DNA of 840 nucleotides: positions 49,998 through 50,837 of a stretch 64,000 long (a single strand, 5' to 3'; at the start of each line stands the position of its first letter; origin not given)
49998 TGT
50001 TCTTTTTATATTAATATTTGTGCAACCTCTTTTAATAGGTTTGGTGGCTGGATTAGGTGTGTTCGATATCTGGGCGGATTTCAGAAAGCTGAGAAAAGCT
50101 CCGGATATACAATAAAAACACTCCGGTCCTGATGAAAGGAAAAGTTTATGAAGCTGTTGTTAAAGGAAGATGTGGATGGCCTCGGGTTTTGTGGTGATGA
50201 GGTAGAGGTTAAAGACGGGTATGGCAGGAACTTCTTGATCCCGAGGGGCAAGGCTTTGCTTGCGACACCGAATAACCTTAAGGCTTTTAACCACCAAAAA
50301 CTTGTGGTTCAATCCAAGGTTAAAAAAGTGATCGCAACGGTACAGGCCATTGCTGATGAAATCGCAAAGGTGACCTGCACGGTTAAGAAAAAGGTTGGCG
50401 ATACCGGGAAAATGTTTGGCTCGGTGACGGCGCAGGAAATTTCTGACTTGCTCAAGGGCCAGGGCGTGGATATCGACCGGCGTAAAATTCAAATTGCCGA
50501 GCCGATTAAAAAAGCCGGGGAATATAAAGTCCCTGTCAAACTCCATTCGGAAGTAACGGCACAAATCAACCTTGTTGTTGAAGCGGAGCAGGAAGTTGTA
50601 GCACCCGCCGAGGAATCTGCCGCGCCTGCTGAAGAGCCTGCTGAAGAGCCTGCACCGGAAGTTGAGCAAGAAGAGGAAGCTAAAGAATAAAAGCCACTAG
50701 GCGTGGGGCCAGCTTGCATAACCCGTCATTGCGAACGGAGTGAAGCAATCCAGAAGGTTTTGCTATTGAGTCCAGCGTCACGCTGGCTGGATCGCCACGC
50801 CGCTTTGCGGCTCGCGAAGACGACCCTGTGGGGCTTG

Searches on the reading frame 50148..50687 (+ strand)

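Call 44: search_protein_families(library=pfam, proteins=[window:50148-50687:+], max_evalue=0.01)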
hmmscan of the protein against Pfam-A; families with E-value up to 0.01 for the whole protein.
window:50148-50687:+ (180 aa): 2 families
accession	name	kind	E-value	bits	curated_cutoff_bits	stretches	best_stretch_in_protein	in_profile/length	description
PF03948.19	Ribosomal_L9_C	-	2.1e-28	99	23.2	1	65-145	3-85/86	Ribosomal protein L9, C-terminal domain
PF01281.25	Ribosomal_L9_N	-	2.4e-21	75.5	20.7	1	1-47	1-47/47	Ribosomal protein L9, N-terminal domain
